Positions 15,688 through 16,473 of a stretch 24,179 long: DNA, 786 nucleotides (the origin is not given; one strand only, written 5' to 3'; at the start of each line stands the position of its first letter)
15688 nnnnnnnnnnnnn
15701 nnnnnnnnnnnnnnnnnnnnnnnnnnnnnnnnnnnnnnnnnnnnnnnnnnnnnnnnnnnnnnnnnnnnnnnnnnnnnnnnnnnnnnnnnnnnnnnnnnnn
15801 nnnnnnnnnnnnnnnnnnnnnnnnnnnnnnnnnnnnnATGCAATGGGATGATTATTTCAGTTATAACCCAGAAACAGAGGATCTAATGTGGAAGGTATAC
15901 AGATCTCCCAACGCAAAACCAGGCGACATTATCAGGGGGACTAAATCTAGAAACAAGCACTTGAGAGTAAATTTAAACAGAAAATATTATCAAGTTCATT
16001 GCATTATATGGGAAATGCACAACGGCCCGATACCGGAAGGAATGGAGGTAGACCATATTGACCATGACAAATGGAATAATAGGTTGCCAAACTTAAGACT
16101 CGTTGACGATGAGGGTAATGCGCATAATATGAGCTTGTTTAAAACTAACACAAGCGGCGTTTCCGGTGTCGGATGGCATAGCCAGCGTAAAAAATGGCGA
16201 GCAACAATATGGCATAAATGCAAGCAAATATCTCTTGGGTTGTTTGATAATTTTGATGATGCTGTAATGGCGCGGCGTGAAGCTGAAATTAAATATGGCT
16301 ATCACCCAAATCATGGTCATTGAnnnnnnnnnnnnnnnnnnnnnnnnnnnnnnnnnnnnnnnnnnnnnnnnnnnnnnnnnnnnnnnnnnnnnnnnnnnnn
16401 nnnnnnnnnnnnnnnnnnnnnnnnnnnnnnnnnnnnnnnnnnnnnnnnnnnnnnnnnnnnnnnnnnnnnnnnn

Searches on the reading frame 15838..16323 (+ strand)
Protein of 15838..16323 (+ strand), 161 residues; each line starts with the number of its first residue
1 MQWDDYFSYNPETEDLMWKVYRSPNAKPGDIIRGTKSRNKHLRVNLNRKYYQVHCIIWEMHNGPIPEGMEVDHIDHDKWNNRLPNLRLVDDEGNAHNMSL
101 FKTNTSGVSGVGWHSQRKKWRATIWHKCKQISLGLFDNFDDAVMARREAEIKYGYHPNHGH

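Call 3: search_protein_families(library=pfam, proteins=[window:15838-16323:+], max_evalue=0.01)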
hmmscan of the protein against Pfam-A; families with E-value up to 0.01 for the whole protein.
window:15838-16323:+ (161 aa): 2 families
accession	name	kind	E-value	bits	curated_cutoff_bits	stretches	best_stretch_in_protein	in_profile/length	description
PF13392.12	HNH_3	-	3e-19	68.8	24.8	1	51-95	1-45/46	HNH endonuclease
PF00847.26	AP2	-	8.8e-05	23.2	33.3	1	106-145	1-43/54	AP2 domain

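Call 4: search_protein_families(library=phrogs, proteins=[window:15838-16323:+], max_evalue=0.001)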
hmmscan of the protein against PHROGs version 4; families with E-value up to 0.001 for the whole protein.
window:15838-16323:+ (161 aa): 18 families
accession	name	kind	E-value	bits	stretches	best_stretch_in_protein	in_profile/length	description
phrog_99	-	DNA, RNA and nucleotide metabolism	1e-61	210.7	1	1-160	112-267/383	HNH endonuclease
phrog_4578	-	DNA, RNA and nucleotide metabolism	4.1e-38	131.2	1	48-160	9-121/130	HNH endonuclease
phrog_3593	-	DNA, RNA and nucleotide metabolism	1.6e-22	81.2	1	35-152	77-195/210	HNH endonuclease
phrog_374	-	DNA, RNA and nucleotide metabolism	2.7e-16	60.5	1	58-155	315-408/617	HNH endonuclease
phrog_959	-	DNA, RNA and nucleotide metabolism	7.2e-16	59.2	1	27-118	30-123/138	HNH endonuclease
phrog_59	-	DNA, RNA and nucleotide metabolism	4.2e-14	53.7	1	34-143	171-246/423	HNH endonuclease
phrog_1492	-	DNA, RNA and nucleotide metabolism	2.7e-12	47.6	1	32-98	88-159/414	HNH endonuclease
phrog_13470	-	DNA, RNA and nucleotide metabolism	9.5e-12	46.3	1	97-153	86-142/152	HNH endonuclease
phrog_1891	-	DNA, RNA and nucleotide metabolism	4e-11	43.8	1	23-95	136-209/255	HNH endonuclease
phrog_15471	-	DNA, RNA and nucleotide metabolism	5.6e-09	37.1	1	48-114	29-81/183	HNH endonuclease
phrog_826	-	DNA, RNA and nucleotide metabolism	3.2e-08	34.5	1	47-106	106-168/281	HNH endonuclease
phrog_24751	-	DNA, RNA and nucleotide metabolism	2.9e-07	31.6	1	106-153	9-56/65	HNH endonuclease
phrog_953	-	DNA, RNA and nucleotide metabolism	1.5e-06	28.8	1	104-152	311-360/420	HNH endonuclease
phrog_1872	-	DNA, RNA and nucleotide metabolism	1.8e-06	29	1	31-73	38-84/166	endonuclease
phrog_21964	-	DNA, RNA and nucleotide metabolism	0.00014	22.5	1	25-97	137-209/244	HNH endonuclease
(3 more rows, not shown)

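Call 17: search_solved_structures(query=window:15838-16323:+, max_evalue=1, show_alignments=2)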
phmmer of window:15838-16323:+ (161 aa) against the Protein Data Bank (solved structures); distinct sequences matched with E-value up to 1: 3.
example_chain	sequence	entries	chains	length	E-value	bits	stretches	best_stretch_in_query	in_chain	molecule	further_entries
1u3e_M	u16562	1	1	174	0.021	17.9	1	48-104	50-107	HNH homing endonuclease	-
9g6k_UF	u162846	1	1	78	0.56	13.3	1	125-158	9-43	bL32m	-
9i05_Av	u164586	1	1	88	0.72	12.9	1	125-158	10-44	bL32m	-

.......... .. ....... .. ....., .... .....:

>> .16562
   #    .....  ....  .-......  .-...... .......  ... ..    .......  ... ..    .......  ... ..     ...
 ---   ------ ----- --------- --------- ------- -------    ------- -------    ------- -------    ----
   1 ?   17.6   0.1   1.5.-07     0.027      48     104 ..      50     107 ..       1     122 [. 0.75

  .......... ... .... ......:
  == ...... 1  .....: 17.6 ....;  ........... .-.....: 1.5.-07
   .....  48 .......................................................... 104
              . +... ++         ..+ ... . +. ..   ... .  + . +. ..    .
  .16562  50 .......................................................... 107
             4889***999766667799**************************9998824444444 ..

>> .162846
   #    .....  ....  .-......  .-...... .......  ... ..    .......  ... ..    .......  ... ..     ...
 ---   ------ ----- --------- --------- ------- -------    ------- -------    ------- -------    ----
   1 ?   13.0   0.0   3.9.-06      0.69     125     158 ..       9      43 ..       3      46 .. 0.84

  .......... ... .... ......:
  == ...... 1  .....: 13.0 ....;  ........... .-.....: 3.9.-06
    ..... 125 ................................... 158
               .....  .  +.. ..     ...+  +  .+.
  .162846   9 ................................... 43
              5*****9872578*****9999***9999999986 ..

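Call 23: search_dna_similar(query=window:15838-16323:+, collection=phages, mode=protein, max_rows=40, max_evalue=1e-10)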
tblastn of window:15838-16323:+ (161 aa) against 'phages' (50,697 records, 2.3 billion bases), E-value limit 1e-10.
Records with a match: 2171; places in all: 2949; records where one place covers at least 80% of the query: 1709.
Best place of each record, by identity: 95-99% 1; <60% 2170.
By first word of the organism name: Salmonella 524; Escherichia 445; Klebsiella 382; Vibrio 266; Pseudomonas 57; Pectobacterium 45; Yersinia 44; Brucella 40; Shigella 36; Campylobacter 23; and 67 more.
By host as written in the record: - 435; Klebsiella pneumoniae 200; Escherichia coli 155; Salmonella enterica 70; Salmonella enterica subsp. enterica serovar Typhimurium 53; Salmonella sp. 47; Salmonella enterica subsp. enterica serovar Enteritidis 46; Salmonella enterica subsp. enterica serovar Enteritidis PT1 31; and 489 more.
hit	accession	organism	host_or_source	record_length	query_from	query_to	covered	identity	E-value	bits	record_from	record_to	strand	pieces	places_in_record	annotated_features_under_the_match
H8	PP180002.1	Escherichia phage mEp013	Escherichia coli K-12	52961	1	161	100%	95.0%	8e-102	325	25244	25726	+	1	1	HNH endonuclease motif containing protein | hypothetical protein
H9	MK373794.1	Escherichia phage vB_EcoS_HdK1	Escherichia coli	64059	1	160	99%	53.8%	2e-44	161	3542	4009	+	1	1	putative HNH endonuclease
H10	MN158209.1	Escherichia phage BEK7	Escherichia coli K514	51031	1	160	99%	49.7%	3e-31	157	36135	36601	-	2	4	homing endonuclease | hypothetical protein (x2)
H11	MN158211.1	Escherichia phage BEK1-23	Escherichia coli K514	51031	1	160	99%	49.7%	3e-31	157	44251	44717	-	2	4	homing endonuclease | hypothetical protein (x2)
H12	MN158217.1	Escherichia phage BEC3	Escherichia coli C600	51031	1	160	99%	49.7%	3e-31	157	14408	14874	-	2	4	homing endonuclease | hypothetical protein (x2)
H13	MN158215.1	Escherichia phage BEK12B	Escherichia coli K514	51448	1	160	99%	49.7%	3e-31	157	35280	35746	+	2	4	homing endonuclease | hypothetical protein (x2)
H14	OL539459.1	Escherichia phage vB_EcoD_Fulano1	Escherichia coli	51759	1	160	99%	49.4%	2e-39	147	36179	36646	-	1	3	putative HNH endonuclease | hypothetical protein (x2)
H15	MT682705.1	Escherichia phage vB_EcoS_SP8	waste water from pig farming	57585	1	160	99%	48.8%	3e-38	143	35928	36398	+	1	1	HNH homing endonuclease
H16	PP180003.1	Escherichia phage mEp515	Escherichia coli K-12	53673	1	160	99%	48.5%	3e-35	134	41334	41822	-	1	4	HNH endonuclease motif containing protein | hypothetical protein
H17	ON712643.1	Pectobacterium phage vB_PcaM_P7_Pc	Pectobacterium carotovorum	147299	1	160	99%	48.5%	3e-42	154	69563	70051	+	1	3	homing endonuclease | putative ATPase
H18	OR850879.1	Salmonella phage S.Kent 1-2-1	Salmonella enterica subsp. enterica ...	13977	4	160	98%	49.0%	5e-38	142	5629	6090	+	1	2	record has no annotation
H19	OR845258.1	Escherichia phage ECO95 1-6-1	Escherichia coli O157:H7 ATCC 43895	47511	4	160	98%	49.0%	5e-38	142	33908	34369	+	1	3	record has no annotation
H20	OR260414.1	Salmonella phage PSH-1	Salmonella sp.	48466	4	160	98%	49.0%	5e-38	142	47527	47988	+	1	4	record has no annotation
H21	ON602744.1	Klebsiella phage VLCpiS13b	Klebsiella pneumoniae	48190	5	160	97%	49.4%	4e-36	137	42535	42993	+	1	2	HNH endonuclease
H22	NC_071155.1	Klebsiella phage VLCpiS13b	Klebsiella pneumoniae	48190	5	160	97%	49.4%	4e-36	137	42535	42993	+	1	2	HNH endonuclease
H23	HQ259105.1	Escherichia phage vB_EcoP_G7C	-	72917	1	160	99%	48.1%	1e-34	132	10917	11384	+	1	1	putative HNH homing endonuclease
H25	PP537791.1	Citrobacter phage vB_CfrS_K1M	Citrobacter freundii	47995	5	160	97%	48.7%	4e-36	137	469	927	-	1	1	homing endonuclease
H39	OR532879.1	Klebsiella phage RCIP0085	Klebsiella pneumoniae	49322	1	160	99%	46.6%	4e-38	142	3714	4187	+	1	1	hypothetical protein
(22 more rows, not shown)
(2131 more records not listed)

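Call 25: get_annotated_region(hit=H9, flank=3500)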
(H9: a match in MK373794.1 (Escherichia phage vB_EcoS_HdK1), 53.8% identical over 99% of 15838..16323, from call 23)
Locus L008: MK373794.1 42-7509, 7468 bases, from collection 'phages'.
description: Escherichia phage vB_EcoS_HdK1, complete genome.
organism: Escherichia phage vB_EcoS_HdK1 (NCBI taxid 2508190)
taxonomy: Viruses; Duplodnaviria; Heunggongvirae; Uroviricota; Caudoviricetes; Queuovirinae; Nonagvirus
host: Escherichia coli; source: chicken dung; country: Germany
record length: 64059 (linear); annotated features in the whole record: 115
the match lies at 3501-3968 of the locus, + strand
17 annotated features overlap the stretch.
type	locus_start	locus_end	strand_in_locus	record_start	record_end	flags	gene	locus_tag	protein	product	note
regulatory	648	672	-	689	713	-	-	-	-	terminator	putative transcriptional terminator, -13.90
CDS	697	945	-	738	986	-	-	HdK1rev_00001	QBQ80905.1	hypothetical protein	similar to hypothetical protein [Enterobacteria phage JenP2] AVU33_gp69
CDS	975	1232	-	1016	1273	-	-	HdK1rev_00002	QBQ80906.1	hypothetical protein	similar to hypothetical protein [Enterobacteria phage JenK1]AVU35_gp69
CDS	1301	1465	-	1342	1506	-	-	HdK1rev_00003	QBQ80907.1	hypothetical protein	similar to hypothetical protein [Enterobacteria phage JenK1] AVU35_gp70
CDS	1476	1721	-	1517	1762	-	-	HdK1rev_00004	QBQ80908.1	hypothetical protein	similar to hypothetical protein [Enterobacteria phage JenP2] AVU33_gp72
CDS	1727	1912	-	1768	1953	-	-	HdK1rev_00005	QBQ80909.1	hypothetical protein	similar to hypothetical protein [Enterobacteria phage JenP2] AVU33_gp73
CDS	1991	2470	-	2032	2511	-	-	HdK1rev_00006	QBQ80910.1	hypothetical protein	similar to hypothetical protein [Enterobacteria phage JenK1]AVU35_gp73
CDS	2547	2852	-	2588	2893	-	-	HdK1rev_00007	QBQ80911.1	hypothetical protein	similar to hypothetical protein [Enterobacteria phage JenP1] AVU34_gp75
CDS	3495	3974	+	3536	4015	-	-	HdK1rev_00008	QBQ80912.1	putative HNH endonuclease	similar to homing endonuclease [Enterobacteria phage JenP1], conserved domain HNH_3 pfam13392 HNH endonuclease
CDS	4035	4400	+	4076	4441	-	-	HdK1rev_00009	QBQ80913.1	hypothetical protein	similar to hypothetical protein [Enterobacteria phage JenP2] AVU33_gp77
CDS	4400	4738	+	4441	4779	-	-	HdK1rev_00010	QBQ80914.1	hypothetical protein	similar to hypothetical protein [Enterobacteria phage JenP2] AVU33_gp78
CDS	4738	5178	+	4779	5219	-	-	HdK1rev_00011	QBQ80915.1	hypothetical protein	similar to hypothetical protein [Enterobacteria phage JenP2] AVU33_gp79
CDS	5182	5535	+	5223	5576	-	-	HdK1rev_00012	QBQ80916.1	hypothetical protein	similar to hypothetical protein [Enterobacteria phage JenP2] AVU33_gp80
CDS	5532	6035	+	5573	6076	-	-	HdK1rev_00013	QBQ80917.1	hypothetical protein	similar to hypothetical protein [Enterobacteria phage JenP2] AVU33_gp81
CDS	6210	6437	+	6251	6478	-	-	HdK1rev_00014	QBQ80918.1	hypothetical protein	similar to hypothetical protein [Enterobacteria phage JenK1] AVU35_gp82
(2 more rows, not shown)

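Call 26: get_annotated_region(hit=H10, flank=3000)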
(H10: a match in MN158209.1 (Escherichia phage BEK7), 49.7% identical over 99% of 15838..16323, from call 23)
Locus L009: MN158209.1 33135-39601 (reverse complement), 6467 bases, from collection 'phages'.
description: Escherichia phage BEK7, complete genome.
organism: Escherichia phage BEK7 (NCBI taxid 2656634)
taxonomy: Viruses; Duplodnaviria; Heunggongvirae; Uroviricota; Caudoviricetes; Drexlerviridae; Tempevirinae; Hanrivervirus
host: Escherichia coli K514; source: -; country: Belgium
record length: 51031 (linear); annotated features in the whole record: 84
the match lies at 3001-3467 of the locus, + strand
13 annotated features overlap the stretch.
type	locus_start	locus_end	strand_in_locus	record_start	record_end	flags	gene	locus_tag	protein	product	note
CDS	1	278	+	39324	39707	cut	-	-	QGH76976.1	hypothetical protein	-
CDS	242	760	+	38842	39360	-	-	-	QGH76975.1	homing endonuclease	-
CDS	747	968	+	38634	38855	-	-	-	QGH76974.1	hypothetical protein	-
CDS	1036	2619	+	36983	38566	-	-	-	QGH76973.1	hypothetical protein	-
CDS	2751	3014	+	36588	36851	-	-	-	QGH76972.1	hypothetical protein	-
CDS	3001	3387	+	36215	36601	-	-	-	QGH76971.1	homing endonuclease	-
CDS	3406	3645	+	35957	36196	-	-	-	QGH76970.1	hypothetical protein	-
CDS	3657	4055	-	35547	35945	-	-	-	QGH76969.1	hypothetical protein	-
CDS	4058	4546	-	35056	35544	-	-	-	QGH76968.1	lysin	Phage lysin # Phage lysozyme or muramidase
CDS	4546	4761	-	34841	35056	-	-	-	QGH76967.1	holin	-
CDS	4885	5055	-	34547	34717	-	-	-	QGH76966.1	hypothetical protein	-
CDS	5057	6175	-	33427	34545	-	-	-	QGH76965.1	hypothetical protein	-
CDS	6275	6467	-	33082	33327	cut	-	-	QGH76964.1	hypothetical protein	JK_65P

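Call 27: get_annotated_region(hit=H16, flank=3000)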
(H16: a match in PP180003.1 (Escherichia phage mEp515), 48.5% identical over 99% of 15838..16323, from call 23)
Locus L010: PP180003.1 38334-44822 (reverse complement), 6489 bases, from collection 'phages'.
description: Escherichia phage mEp515, complete genome.
organism: Escherichia phage mEp515 (NCBI taxid 3121470)
taxonomy: Viruses; Duplodnaviria; Heunggongvirae; Uroviricota; Caudoviricetes
host: Escherichia coli K-12; source: human feces; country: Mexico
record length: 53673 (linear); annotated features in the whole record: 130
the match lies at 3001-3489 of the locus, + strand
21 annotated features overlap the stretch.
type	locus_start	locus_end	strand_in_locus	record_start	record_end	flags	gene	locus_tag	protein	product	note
CDS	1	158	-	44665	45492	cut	-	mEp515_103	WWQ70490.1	tail assembly protein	Phage tail assembly protein; rasttk_feature_creation_tool=/opt/patric-common/ runtime/bin/phanotate version ...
CDS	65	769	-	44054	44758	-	-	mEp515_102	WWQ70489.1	assembly protein L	Phage tail tip, assembly protein L; rasttk_feature_creation_tool=/opt/patric-common/ runtime/bin/phanotate version ...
CDS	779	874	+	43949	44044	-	-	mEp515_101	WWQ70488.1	hypothetical protein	hypothetical protein; rasttk_feature_creation_tool=/opt/patric-common/ runtime/bin/phanotate version ...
CDS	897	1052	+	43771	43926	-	-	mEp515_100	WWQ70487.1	hypothetical protein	hypothetical protein; rasttk_feature_creation_tool=/opt/patric-common/ runtime/bin/phanotate version ...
CDS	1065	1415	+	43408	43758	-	-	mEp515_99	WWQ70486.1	hypothetical protein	hypothetical protein; rasttk_feature_creation_tool=/opt/patric-common/ runtime/bin/phanotate version ...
CDS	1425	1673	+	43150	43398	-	-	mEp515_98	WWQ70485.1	hypothetical protein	hypothetical protein; rasttk_feature_creation_tool=/opt/patric-common/ runtime/bin/phanotate version ...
CDS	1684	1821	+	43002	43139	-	-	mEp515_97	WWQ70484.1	hypothetical protein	hypothetical protein; rasttk_feature_creation_tool=/opt/patric-common/ runtime/bin/phanotate version ...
regulatory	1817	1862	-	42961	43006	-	-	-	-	terminator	Rho-independent terminator predicted by ARNold; label: T16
CDS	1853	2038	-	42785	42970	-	-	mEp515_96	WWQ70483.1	hypothetical protein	hypothetical protein; rasttk_feature_creation_tool=/opt/patric-common/ runtime/bin/phanotate version ...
CDS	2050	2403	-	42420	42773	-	-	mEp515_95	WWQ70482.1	minor tail protein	Phage minor tail protein; rasttk_feature_creation_tool=/opt/patric-common/ runtime/bin/phanotate version ...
CDS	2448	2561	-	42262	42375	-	-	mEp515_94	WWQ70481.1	hypothetical protein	hypothetical protein; rasttk_feature_creation_tool=/opt/patric-common/ runtime/bin/phanotate version ...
CDS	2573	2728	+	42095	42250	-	-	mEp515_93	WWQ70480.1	hypothetical protein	hypothetical protein; rasttk_feature_creation_tool=/opt/patric-common/ runtime/bin/phanotate version ...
CDS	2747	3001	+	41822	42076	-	-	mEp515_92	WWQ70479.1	hypothetical protein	hypothetical protein; rasttk_feature_creation_tool=/opt/patric-common/ runtime/bin/phanotate version ...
CDS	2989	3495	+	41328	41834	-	-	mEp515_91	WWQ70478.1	HNH endonuclease motif containing protein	Phage protein Gp2.8/Gp7.7 contains HNH endonucl; rasttk_feature_creation_tool=/opt/patric-common/ runtime/bin/phanotate ...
CDS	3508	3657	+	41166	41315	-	-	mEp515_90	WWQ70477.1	hypothetical protein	hypothetical protein; rasttk_feature_creation_tool=/opt/patric-common/ runtime/bin/phanotate version ...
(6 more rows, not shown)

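Call 28: get_annotated_region(hit=H23, flank=3000)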
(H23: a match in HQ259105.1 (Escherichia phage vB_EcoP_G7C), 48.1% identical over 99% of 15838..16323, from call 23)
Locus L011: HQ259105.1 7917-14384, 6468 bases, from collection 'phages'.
description: Escherichia phage vB_EcoP_G7C, complete genome.
organism: Escherichia phage vB_EcoP_G7C (NCBI taxid 1054461)
taxonomy: Viruses; Duplodnaviria; Heunggongvirae; Uroviricota; Caudoviricetes; Schitoviridae; Enquatrovirinae; Gamaleyavirus; Gamaleyavirus G7C
host: -; source: -; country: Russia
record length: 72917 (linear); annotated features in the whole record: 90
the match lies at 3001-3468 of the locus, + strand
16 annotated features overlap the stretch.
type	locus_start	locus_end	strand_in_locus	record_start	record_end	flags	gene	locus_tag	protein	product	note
CDS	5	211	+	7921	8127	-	-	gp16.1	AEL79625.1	hypothetical protein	ORF16.1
stem_loop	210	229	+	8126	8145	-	-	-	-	-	-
CDS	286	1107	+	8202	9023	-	-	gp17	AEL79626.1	capsid decorating protein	ORF17; similar to YP_950495.1 32 kDa virion protein from Enterobacteria phage N4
stem_loop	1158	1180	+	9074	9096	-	-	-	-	-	-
CDS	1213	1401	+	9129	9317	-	-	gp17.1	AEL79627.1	hypothetical protein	ORF17.1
CDS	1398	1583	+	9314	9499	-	-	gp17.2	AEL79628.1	hypothetical protein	ORF17.2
CDS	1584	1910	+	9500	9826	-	-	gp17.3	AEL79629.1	hypothetical protein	ORF17.3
CDS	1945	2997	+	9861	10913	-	-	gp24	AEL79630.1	hypothetical protein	ORF24; similar to YP_950502.1 gp24 from Enterobacteria phage N4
CDS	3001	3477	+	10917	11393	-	-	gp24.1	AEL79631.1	putative HNH homing endonuclease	ORF24.1; similar to YP_001285569.1 EndZ from Enterobacteria phage TLS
CDS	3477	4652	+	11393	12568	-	-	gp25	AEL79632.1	hypothetical protein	ORF25; similar to YP_950503.1 gp25 from Enterobacteria phage N4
CDS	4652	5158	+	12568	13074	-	-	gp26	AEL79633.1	dCTP deaminase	ORF26; similar to YP_950504.1 dCTP deaminase from Enterobacteria phage N4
CDS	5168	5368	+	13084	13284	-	-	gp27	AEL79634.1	hypothetical protein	ORF27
stem_loop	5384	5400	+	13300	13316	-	-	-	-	-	-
CDS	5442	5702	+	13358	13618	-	-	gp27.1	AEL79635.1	putative membrane immunity protein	ORF27.1; similar to YP_001595174.1 Imm immunity to superinfection membrane protein from Enterobacteria phage JS98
CDS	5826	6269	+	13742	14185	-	-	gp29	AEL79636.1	hypothetical protein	ORF29; similar to YP_950507.1 gp29 from Enterobacteria phage N4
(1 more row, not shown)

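Call 55: get_annotated_region(hit=H25, flank=2500)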
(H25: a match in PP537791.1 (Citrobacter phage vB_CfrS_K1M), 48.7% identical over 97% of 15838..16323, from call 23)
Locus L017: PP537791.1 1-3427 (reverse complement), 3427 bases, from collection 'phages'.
description: Citrobacter freundii phage vB_CfrS_K1M, complete genome.
organism: Citrobacter phage vB_CfrS_K1M (NCBI taxid 3135597)
taxonomy: Viruses; Duplodnaviria; Heunggongvirae; Uroviricota; Caudoviricetes
host: Citrobacter freundii; source: -; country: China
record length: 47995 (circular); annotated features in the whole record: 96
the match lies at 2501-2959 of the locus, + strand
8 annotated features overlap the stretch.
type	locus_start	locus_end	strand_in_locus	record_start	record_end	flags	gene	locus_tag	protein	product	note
CDS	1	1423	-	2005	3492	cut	-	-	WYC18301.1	hypothetical protein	-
CDS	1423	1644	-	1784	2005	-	-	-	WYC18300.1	hypothetical protein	-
CDS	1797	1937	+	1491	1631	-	-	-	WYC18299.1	hypothetical protein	-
CDS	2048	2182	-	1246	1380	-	-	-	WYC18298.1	hypothetical protein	-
CDS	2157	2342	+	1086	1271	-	-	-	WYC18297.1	hypothetical protein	-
CDS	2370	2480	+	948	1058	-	-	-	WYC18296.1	hypothetical protein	-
CDS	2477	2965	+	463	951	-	-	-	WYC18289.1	homing endonuclease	-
CDS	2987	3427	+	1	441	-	-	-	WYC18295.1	hypothetical protein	-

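Call 56: get_annotated_region(hit=H39, flank=2500)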
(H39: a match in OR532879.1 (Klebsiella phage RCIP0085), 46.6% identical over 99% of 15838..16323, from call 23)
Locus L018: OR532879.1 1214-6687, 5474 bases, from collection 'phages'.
description: Klebsiella phage RCIP0085, complete genome.
organism: Klebsiella phage RCIP0085 (NCBI taxid 3094253)
taxonomy: Viruses
host: Klebsiella pneumoniae; source: sewage; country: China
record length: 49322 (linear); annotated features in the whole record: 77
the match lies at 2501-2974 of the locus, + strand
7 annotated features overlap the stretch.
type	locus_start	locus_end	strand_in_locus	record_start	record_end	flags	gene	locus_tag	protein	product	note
CDS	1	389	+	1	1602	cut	-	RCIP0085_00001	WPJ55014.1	hypothetical protein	-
CDS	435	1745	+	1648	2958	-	-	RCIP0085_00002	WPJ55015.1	hypothetical protein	-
CDS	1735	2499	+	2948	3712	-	-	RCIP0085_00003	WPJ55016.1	hypothetical protein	-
CDS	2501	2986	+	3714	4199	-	-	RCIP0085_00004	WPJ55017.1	hypothetical protein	-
CDS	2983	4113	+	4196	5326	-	-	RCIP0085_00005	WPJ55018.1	hypothetical protein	-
CDS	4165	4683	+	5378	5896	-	-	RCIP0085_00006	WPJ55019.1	hypothetical protein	-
CDS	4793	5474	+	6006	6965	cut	-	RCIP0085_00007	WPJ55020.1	hypothetical protein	-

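Call 57: get_annotated_region(hit=H15, flank=2500)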
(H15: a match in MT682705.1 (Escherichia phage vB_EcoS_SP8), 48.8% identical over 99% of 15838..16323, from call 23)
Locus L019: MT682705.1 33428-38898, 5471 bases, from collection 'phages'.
description: Escherichia phage vB_EcoS_SP8, complete genome.
organism: Escherichia phage vB_EcoS_SP8 (NCBI taxid 2750858)
taxonomy: Viruses; Duplodnaviria; Heunggongvirae; Uroviricota; Caudoviricetes; Queuovirinae; Nonagvirus
host: -; source: waste water from pig farming; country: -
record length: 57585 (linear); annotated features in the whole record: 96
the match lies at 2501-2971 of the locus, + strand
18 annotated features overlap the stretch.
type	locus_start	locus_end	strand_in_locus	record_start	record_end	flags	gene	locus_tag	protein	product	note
CDS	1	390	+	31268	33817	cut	-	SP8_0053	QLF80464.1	hypothetical protein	-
regulatory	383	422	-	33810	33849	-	-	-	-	terminator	-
regulatory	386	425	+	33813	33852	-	-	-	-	terminator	-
CDS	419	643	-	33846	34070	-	-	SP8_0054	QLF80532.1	hypothetical protein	-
CDS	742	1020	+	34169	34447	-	-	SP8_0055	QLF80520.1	hypothetical protein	-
CDS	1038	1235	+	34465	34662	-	-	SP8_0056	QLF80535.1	hypothetical protein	-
CDS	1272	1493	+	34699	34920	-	-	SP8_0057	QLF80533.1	hypothetical protein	-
CDS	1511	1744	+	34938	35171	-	-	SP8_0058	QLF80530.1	hypothetical protein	-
CDS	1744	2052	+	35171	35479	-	-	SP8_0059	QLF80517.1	hypothetical protein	-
CDS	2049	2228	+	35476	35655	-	-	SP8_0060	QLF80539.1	hypothetical protein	-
CDS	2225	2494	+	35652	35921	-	-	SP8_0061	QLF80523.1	hypothetical protein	-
CDS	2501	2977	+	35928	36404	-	-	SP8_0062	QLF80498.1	HNH homing endonuclease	-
regulatory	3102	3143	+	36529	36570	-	-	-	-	terminator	-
CDS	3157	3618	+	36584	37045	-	-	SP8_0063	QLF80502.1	hypothetical protein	-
CDS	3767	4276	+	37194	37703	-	-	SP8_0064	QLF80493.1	deoxyuridine 5'-triphosphate nucleotidohydrolase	-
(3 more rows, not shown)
